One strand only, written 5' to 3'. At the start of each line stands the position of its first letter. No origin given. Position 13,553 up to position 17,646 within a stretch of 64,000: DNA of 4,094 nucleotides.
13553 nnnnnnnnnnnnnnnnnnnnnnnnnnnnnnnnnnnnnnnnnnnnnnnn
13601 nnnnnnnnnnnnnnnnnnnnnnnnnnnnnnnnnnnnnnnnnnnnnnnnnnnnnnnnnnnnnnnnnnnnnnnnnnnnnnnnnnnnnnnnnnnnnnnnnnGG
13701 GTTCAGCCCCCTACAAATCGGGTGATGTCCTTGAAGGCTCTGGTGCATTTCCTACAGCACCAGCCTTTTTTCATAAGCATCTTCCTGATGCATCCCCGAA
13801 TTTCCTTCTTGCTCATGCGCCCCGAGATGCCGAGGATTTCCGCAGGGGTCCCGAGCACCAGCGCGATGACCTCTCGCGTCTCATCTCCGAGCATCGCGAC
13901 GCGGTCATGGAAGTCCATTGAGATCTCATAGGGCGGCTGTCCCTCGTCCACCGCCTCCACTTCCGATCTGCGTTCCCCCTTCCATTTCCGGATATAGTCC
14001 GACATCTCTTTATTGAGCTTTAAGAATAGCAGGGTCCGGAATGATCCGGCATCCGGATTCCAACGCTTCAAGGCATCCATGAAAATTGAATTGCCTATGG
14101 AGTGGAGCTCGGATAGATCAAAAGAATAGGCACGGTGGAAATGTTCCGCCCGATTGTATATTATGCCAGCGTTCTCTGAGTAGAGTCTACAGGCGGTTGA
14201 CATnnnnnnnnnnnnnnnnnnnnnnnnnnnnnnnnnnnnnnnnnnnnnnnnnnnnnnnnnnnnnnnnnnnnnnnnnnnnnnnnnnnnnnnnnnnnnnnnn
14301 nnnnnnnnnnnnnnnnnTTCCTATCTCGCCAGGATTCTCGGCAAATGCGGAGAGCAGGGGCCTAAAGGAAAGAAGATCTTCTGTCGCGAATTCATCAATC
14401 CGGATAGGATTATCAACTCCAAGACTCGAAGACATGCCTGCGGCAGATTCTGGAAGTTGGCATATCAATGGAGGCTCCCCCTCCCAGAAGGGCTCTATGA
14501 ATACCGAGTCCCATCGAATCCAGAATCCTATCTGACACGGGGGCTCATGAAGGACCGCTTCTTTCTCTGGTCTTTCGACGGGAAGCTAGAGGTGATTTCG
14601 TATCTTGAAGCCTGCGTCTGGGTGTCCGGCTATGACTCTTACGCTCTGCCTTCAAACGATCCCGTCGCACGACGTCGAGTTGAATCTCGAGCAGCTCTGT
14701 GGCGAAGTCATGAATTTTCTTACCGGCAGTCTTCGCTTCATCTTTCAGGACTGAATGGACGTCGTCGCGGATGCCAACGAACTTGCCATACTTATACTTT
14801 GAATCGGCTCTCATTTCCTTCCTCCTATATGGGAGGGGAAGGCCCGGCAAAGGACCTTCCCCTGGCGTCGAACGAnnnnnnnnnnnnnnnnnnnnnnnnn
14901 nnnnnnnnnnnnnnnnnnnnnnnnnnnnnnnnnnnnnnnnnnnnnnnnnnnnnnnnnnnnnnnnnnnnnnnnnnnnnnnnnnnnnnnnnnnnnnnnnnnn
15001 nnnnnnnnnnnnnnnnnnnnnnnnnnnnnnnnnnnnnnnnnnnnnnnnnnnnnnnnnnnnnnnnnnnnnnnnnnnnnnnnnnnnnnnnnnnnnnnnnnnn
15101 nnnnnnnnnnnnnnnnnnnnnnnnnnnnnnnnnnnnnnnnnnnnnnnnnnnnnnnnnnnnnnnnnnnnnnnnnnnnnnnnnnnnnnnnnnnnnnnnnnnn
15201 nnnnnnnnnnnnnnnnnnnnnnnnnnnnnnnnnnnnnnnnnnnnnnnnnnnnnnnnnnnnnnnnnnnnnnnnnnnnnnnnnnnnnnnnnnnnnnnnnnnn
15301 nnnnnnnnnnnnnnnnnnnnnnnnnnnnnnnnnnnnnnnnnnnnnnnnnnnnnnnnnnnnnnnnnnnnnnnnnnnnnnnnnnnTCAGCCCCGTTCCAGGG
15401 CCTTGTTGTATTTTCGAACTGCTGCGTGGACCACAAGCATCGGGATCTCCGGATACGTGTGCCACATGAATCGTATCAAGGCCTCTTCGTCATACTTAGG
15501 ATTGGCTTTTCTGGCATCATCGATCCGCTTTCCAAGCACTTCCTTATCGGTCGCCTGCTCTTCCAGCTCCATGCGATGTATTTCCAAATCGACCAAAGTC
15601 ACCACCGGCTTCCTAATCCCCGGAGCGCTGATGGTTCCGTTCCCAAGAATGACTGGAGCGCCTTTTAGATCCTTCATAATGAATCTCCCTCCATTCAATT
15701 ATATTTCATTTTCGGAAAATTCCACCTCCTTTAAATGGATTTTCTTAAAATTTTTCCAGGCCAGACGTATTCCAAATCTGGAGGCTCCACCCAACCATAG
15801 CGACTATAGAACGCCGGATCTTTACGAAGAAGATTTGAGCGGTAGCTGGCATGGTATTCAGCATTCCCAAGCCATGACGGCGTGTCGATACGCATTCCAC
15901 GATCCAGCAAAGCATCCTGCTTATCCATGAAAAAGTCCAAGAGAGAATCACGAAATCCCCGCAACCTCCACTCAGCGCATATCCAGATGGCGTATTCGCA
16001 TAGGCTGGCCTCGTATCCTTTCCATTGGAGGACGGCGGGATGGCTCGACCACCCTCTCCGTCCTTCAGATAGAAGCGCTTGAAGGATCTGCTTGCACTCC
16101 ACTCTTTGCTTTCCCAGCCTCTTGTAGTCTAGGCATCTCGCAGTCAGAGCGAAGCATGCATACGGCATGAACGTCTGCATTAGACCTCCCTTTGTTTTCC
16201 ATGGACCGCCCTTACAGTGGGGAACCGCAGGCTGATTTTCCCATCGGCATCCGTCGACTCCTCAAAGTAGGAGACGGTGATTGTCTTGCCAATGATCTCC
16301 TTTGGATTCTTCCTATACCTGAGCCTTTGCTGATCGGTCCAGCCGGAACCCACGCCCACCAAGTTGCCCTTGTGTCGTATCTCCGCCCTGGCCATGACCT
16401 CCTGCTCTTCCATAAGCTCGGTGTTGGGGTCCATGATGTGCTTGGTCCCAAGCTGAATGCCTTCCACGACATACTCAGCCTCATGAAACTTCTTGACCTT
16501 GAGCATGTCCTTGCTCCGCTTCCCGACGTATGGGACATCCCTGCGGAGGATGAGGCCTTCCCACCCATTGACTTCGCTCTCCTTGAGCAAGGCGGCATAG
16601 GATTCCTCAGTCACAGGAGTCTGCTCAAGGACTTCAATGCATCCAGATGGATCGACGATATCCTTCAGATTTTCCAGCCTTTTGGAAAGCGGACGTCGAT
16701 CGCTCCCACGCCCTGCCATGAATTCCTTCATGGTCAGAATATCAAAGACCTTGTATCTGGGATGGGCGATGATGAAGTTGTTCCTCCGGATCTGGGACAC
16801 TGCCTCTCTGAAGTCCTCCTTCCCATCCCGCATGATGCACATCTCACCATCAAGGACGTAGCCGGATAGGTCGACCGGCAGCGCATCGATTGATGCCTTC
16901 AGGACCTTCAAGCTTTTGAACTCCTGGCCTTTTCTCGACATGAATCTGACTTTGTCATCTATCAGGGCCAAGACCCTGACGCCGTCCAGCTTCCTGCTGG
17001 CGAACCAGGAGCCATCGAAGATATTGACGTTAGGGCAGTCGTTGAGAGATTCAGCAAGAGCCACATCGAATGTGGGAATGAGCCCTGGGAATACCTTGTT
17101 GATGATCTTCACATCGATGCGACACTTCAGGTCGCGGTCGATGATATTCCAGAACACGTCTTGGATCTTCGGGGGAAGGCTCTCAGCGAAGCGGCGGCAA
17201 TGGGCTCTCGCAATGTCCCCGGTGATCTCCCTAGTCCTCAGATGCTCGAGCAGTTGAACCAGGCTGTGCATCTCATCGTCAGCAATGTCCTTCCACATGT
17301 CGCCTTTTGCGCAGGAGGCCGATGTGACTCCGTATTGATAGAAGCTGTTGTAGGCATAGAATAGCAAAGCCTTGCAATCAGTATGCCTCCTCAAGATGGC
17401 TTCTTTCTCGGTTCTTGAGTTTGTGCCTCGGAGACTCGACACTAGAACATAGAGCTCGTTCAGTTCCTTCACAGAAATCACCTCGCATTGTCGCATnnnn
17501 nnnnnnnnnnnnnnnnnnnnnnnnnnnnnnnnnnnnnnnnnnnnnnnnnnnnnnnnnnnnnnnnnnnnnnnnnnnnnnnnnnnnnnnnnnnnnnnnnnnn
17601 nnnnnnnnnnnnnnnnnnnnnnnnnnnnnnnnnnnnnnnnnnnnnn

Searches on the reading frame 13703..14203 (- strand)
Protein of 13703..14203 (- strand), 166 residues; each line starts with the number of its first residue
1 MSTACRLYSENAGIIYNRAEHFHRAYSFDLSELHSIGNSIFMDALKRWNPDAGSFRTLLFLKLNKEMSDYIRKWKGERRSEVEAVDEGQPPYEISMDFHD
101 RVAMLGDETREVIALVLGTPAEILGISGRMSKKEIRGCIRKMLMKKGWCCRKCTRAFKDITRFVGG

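Call 28: search_protein_families(library=phrogs, proteins=[window:13703-14203:-], max_evalue=0.01)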
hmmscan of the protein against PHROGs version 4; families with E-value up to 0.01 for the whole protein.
window:13703-14203:- (166 aa): 2 families
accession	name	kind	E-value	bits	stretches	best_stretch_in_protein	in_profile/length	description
phrog_1740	-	transcription regulation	5e-06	26.3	1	17-116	67-180/567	RNA polymerase sigma factor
phrog_351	-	transcription regulation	1.3e-05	25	1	6-121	507-616/928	RNA polymerase sigma factor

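Call 57: search_protein_families(library=pfam, proteins=[window:13703-14203:-], max_evalue=1)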
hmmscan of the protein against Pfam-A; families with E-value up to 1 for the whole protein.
window:13703-14203:- (166 aa): 1 family
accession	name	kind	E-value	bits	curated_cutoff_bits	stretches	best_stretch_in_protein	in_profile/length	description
PF10244.14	MRP-L51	-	0.14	12.7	25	1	99-154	20-71/93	Mitochondrial ribosomal subunit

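Call 58: search_solved_structures(query=window:13703-14203:-, max_evalue=1, show_alignments=1)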
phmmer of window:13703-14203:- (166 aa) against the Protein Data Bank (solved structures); distinct sequences matched with E-value up to 1: 2.
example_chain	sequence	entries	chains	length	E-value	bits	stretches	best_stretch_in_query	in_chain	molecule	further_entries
6d8i_A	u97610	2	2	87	0.11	15.5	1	65-108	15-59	Polyketide synthase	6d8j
6c4q_A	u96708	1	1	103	0.14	15.1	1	65-108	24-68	Polyketide synthase Pks13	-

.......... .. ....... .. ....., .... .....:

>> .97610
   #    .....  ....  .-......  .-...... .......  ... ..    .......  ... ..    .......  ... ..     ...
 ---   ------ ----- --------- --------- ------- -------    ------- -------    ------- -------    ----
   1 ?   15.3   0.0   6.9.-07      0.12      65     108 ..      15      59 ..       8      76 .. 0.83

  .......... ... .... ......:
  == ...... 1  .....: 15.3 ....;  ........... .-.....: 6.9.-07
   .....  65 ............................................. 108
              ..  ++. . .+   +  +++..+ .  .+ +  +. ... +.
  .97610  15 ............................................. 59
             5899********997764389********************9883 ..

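Call 84: search_protein_families(library=ncbifam, proteins=[window:13703-14203:-], max_evalue=1)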
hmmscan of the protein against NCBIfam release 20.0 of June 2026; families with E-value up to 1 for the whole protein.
window:13703-14203:- (166 aa): 8 families
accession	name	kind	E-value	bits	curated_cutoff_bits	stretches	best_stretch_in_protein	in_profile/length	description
TIGR02937.1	sigma70-ECF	superfamily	2e-07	30.8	42.9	1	6-117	5-130/165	sigma-70 family RNA polymerase sigma factor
TIGR02479.1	FliA_WhiG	subfamily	0.0037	17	189.6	1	26-80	22-77/224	FliA/WhiG family RNA polymerase sigma factor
TIGR02895.1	spore_sigI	equivalog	0.069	12.8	185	1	13-80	21-90/219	RNA polymerase sigma-I factor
NF001541.2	PRK00369.1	equivalog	0.074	11.6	310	1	60-140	255-342/400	dihydroorotase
NF006176.0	PRK08311.2-4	equivalog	0.13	11.6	260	1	34-76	58-101/249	RNA polymerase sigma factor SigI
NF006173.0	PRK08311.2-1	subfamily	0.13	11.5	287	1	26-78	56-109/251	RNA polymerase sigma factor SigI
NF011659.0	PRK15079.1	equivalog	0.13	11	540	1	73-150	82-155/334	murein tripeptide/oligopeptide ABC transporter ATP binding protein OppF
NF005143.0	PRK06596.1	subfamily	0.17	11.4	241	1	23-71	68-117/285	RNA polymerase factor sigma-32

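Call 98: predict_structure(protein=window:13703-14203:-)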
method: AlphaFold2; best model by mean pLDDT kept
length: 166 residues; sequences in the alignment: 1
mean_pLDDT: 65.8   pTM: 0.56
mean pLDDT of the five models: 65.8, 46.6, 37.4, 35.2, 31.7
residues with pLDDT >= 90: 0; 70-90: 65; 50-70: 90; < 50: 11
segments of 3 or more residues with pLDDT < 50: 88-96
pLDDT, mean of each block of 10 residues (from residue 1): 61 67 66 76 69 68 72 67 49 51 73 65 60 73 63 74 64
secondary structure, 60 per line:
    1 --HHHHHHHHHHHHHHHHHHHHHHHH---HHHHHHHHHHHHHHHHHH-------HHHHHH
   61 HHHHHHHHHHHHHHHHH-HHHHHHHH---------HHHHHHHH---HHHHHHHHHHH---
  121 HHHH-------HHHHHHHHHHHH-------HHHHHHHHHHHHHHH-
elements in order: H3-26 H30-47 H55-77 H79-86 H96-103 H107-117 H121-124 H132-143 H151-165

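Call 100: fold_search(model_id=the predicted structure, library=pdb)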
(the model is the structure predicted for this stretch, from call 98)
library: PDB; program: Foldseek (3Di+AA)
matches with E <= 10: 131; with E <= 0.001: 0
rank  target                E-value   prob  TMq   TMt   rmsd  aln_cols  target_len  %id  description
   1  6tye_F                2.7e-01  0.69  0.35  0.35  28.2       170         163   21  Crystal structure of MTB sigma L transcription initiation complex with 5 nt long RNA primer (released 2020-03-11)
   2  5wur_A                3.3e-01  0.85  0.38  0.40  11.5       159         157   17  Crystal structure of SigW in complex with its anti-sigma RsiW, an oxdized form (released 2017-03-29)
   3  6m58_A                5.4e-01  0.20  0.24  0.10  14.8       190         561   12  Crystal structure of a complex between human serum albumin and the antibody Fab SL335 (released 2020-04-29)
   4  2z68_B                6.3e-01  0.06  0.14  0.12  17.6       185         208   20  Crystal Structure Of An Artificial Metalloprotein: Cr[N-salicylidene-4-amino-3-hydroxyhydrocinnamic acid]/Wild Type He (released 2007-08-28)
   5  1iw1_A                6.6e-01  0.07  0.15  0.13  17.9       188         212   19  Crystal structure of a heme oxygenase (HmuO) from Corynebacterium diphtheriae complexed with heme in the ferrous state (released 2003-04-04)
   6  1e7b_B                6.9e-01  0.16  0.24  0.09  15.1       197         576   11  Crystal structure of human serum albumin complexed with the general anesthetic halothane (released 2001-01-17)
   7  1iw1_C                7.2e-01  0.06  0.14  0.13  18.1       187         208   20  Crystal structure of a heme oxygenase (HmuO) from Corynebacterium diphtheriae complexed with heme in the ferrous state (released 2003-04-04)
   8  1iw1_B                8.0e-01  0.06  0.14  0.13  17.4       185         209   21  Crystal structure of a heme oxygenase (HmuO) from Corynebacterium diphtheriae complexed with heme in the ferrous state (released 2003-04-04)
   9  8b3z_D                8.4e-01  0.99  0.37  0.71   2.4        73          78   20  SigE N-terminal Domain (released 2023-08-23)
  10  1iw0_A                8.4e-01  0.06  0.15  0.13  18.4       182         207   18  Crystal structure of a heme oxygenase (HmuO) from Corynebacterium diphtheriae complexed with heme in the ferric state (released 2003-04-08)
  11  1v8x_A                8.4e-01  0.06  0.14  0.13  17.9       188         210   19  Crystal Structure of the Dioxygen-bound Heme Oxygenase from Corynebacterium diphtheriae (released 2004-05-18)
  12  9fw4_B                1.1e+00  0.05  0.14  0.12  18.0       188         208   18  Crystal structure of Heme-Oxygenase mutant H20C from Corynebacterium diphtheriae complexed with Cobalt-porphyrine (Hum (released 2024-10-16)
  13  2bxa_B                1.2e+00  0.13  0.24  0.10  14.9       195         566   14  Human serum albumin complexed with 3-carboxy-4-methyl-5-propyl-2- furanpropanoic acid (CMPF) (released 2005-09-22)
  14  3jqz_A                1.2e+00  0.13  0.24  0.09  14.9       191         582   13  Crystal Structure of Human serum albumin complexed with Lidocaine (released 2010-04-21)
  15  6dxo_A                1.3e+00  0.38  0.31  0.37  15.3       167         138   14  1.8 A structure of RsbN-BldN complex. (released 2018-07-11)
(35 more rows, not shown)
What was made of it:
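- A diverged sigma-70/ECF-like protein is encoded and is conserved in L169 (calls 28, 84, 100).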

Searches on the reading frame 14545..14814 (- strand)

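Call 57: search_protein_families(library=pfam, proteins=[window:14545-14814:-], max_evalue=1)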
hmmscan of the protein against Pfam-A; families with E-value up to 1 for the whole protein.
window:14545-14814:- (89 aa): 1 family
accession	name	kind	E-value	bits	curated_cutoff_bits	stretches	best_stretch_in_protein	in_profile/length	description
PF15606.11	Ntox34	-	0.11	13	25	1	14-61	20-72/80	Bacterial toxin 34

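Call 84: search_protein_families(library=ncbifam, proteins=[window:14545-14814:-], max_evalue=1)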
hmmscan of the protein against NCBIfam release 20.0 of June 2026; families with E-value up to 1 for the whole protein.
window:14545-14814:- (89 aa): 0 families

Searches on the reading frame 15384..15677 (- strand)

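Call 20: search_protein_families(library=pfam, proteins=[window:15384-15677:-], max_evalue=0.01)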
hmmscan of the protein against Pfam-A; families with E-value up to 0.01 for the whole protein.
window:15384-15677:- (97 aa): 0 families

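Call 21: search_protein_families(library=phrogs, proteins=[window:15384-15677:-], max_evalue=0.01)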
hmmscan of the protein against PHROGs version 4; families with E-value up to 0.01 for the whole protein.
window:15384-15677:- (97 aa): 0 families

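Call 57: search_protein_families(library=pfam, proteins=[window:15384-15677:-], max_evalue=1)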
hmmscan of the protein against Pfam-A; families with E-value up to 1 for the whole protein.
window:15384-15677:- (97 aa): 1 family
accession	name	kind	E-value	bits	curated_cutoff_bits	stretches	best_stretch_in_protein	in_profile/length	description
PF14291.11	DUF4371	-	0.15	12.3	32.1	1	13-71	122-178/237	Domain of unknown function (DUF4371)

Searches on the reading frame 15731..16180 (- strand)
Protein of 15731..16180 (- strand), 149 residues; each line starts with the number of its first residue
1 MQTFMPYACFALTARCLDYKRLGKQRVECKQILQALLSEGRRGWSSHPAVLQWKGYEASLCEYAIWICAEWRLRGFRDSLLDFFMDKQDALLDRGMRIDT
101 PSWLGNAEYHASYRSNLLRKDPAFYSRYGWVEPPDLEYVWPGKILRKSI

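Call 20: search_protein_families(library=pfam, proteins=[window:15731-16180:-], max_evalue=0.01)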
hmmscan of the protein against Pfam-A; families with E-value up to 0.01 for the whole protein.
window:15731-16180:- (149 aa): 1 family
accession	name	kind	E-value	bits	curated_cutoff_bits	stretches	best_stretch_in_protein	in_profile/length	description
PF03013.19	Pyr_excise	-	3.7e-19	69.3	23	1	1-79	1-76/81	Pyrimidine dimer DNA glycosylase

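Call 21: search_protein_families(library=phrogs, proteins=[window:15731-16180:-], max_evalue=0.01)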
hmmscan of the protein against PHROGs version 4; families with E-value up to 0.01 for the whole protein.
window:15731-16180:- (149 aa): 1 family
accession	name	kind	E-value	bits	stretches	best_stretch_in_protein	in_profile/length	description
phrog_32309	-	unknown function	0.0072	17.4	1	46-121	46-123/184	-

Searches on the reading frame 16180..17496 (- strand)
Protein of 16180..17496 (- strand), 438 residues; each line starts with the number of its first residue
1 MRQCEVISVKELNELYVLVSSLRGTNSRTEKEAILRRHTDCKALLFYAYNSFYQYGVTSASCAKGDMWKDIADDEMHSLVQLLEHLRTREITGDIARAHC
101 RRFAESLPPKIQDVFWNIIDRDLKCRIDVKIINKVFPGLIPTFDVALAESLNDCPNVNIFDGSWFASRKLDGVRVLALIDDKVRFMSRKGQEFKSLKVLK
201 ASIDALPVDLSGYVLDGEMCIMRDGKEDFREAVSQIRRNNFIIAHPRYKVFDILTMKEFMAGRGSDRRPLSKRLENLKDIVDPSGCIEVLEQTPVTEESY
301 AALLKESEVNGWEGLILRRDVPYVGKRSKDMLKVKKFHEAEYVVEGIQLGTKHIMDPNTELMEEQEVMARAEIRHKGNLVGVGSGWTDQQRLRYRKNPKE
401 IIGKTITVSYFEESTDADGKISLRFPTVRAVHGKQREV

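Call 11: search_protein_families(library=pfam, proteins=[window:16180-17496:-])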
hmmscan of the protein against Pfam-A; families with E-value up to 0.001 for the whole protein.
window:16180-17496:- (438 aa): 4 families
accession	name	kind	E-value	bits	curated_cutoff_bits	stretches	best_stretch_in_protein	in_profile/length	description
PF01068.26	DNA_ligase_A_M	-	1.8e-17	64.1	26.2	1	147-335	3-204/204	ATP dependent DNA ligase domain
PF14743.12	DNA_ligase_OB_2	-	6.5e-07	29.7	28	1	372-429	14-63/66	DNA ligase OB-like domain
PF01331.24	mRNA_cap_enzyme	-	1.8e-05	25.1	29.6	1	163-278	17-118/194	mRNA capping enzyme, catalytic domain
PF06124.16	DUF960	-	0.00059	20.8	25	0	101-125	6-30/94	Staphylococcal protein of unknown function (DUF960)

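Call 52: find_homologous_proteins(query=window:16180-17472:-, max_evalue=1e-40)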
Query window:16180-17472:- (430 aa): 3990 proteins with E <= 1e-40 among 8000 candidates; the best 120 are listed.
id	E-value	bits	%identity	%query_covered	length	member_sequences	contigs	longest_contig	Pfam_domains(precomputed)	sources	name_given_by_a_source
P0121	2.6e-288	973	100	100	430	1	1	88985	PF14743.13,PF01331.26,PF01068.27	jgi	-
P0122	4.5e-143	495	56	100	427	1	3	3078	PF14743.13,PF01331.26,PF01068.27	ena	-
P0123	1.5e-121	424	50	100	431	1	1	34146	PF14743.13,PF01331.26,PF01068.27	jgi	jgi:DNA ligase-1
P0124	1.3e-118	414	48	100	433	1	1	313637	PF14743.13,PF01331.26,PF01068.27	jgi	-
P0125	3.6e-117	410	47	100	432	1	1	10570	PF14743.13,PF01068.27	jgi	-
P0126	1.1e-113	398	47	100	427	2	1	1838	PF14743.13,PF01068.27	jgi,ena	jgi:DNA ligase 1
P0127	1.4e-113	398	47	99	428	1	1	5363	PF14743.13,PF01068.27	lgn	-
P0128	4.0e-112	393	46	100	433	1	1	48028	PF14743.13,PF01331.26,PF01068.27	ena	-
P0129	7.4e-112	392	47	97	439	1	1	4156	PF14743.13,PF01068.27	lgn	-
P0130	1.3e-109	385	46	98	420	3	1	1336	PF14743.13,PF01068.27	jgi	jgi:DNA ligase-1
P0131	1.9e-109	384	46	100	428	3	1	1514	PF14743.13,PF01331.26,PF09414.16,PF01068.27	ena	-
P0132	3.1e-105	370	47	98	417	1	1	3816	PF14743.13,PF01331.26,PF01068.27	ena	-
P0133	1.0e-103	365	44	99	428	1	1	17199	PF14743.13,PF01331.26,PF01068.27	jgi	-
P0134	5.6e-102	359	43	99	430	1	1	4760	PF14743.13,PF09414.16,PF01068.27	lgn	-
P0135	2.7e-101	357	43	100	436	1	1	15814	PF14743.13,PF01068.27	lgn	-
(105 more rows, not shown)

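Call 53: find_encoding_contigs(protein=P0123, flank=10000, max_places=2)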
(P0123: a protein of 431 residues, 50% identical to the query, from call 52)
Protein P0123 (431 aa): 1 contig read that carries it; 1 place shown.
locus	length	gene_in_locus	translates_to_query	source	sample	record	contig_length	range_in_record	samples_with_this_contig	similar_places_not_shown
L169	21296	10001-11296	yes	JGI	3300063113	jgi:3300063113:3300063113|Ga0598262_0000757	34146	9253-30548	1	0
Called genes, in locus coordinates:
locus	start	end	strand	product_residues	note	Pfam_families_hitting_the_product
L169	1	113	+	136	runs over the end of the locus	-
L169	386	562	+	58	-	-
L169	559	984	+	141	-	-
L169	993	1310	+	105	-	-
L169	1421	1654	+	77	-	-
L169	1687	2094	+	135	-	-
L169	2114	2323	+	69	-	-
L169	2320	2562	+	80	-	-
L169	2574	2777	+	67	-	-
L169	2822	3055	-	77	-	-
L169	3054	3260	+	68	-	-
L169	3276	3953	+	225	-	-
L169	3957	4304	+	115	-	-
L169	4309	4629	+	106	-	-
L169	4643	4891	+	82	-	-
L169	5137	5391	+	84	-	-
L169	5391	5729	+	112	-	-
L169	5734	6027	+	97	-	-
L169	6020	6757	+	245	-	-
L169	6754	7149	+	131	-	-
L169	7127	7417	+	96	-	-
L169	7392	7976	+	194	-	PF03013:Pyr_excise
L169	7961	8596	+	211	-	PF04055:Radical_SAM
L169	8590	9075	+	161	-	-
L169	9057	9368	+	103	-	-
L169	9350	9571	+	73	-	-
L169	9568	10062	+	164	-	-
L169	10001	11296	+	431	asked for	PF01331:mRNA_cap_enzyme (faint), PF01068:DNA_ligase_A_M, PF14743:DNA_ligase_OB_2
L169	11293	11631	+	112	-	-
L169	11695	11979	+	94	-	-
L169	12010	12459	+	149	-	-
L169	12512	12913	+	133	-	-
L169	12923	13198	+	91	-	-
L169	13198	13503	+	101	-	-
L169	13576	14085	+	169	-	-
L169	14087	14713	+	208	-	-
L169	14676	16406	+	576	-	PF00176:SNF2-rel_dom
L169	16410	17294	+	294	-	-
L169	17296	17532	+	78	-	-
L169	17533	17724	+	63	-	-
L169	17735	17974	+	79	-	-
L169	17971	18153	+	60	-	-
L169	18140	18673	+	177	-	-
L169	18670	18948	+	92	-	-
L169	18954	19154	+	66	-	-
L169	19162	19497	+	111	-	-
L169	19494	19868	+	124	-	-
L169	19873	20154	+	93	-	-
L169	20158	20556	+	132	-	-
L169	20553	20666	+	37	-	-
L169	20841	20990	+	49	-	-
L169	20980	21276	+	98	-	-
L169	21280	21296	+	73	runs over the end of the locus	-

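Call 54: find_encoding_contigs(protein=P0122, flank=10000, max_places=3)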
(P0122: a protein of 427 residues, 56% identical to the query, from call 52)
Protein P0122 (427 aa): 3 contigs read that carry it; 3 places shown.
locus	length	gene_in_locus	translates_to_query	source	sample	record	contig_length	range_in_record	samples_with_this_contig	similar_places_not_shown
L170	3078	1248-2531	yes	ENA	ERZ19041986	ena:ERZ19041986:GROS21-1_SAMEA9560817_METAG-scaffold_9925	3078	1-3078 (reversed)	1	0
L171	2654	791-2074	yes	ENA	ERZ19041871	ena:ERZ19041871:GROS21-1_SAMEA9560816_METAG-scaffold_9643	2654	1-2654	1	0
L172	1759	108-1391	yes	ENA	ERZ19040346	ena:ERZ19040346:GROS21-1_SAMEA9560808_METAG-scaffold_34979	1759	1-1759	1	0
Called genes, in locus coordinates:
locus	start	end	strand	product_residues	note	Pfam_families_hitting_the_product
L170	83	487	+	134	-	-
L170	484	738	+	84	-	-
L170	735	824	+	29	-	-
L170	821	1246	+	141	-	-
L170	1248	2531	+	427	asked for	PF01068:DNA_ligase_A_M, PF01331:mRNA_cap_enzyme (weak), PF14743:DNA_ligase_OB_2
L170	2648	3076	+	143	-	?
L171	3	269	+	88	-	?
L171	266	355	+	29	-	-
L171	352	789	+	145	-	-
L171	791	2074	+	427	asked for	PF01068:DNA_ligase_A_M, PF01331:mRNA_cap_enzyme (weak), PF14743:DNA_ligase_OB_2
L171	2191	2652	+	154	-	?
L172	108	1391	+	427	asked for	PF01068:DNA_ligase_A_M, PF01331:mRNA_cap_enzyme (weak), PF14743:DNA_ligase_OB_2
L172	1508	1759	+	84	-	?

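Call 84: search_protein_families(library=ncbifam, proteins=[L169:13576-14085:+], max_evalue=1)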
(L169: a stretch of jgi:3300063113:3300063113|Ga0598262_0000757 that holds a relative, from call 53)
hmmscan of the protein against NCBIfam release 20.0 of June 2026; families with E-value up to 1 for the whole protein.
L169:13576-14085:+ (169 aa): 5 families
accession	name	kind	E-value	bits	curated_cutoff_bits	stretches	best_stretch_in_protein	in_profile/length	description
NF006176.0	PRK08311.2-4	equivalog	0.00017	21.1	260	1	12-77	31-97/249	RNA polymerase sigma factor SigI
NF006170.0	PRK08311.1-1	equivalog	0.00045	20.1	271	1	7-110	18-121/221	RNA polymerase sigma factor SigI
TIGR02937.1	sigma70-ECF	superfamily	0.00068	19.3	42.9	1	9-87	3-80/165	sigma-70 family RNA polymerase sigma factor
NF006178.0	PRK08311.2-6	equivalog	0.046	13.3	306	1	9-81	21-94/236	RNA polymerase sigma factor SigI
NF006173.0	PRK08311.2-1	subfamily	0.059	12.7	287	1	14-79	38-105/251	RNA polymerase sigma factor SigI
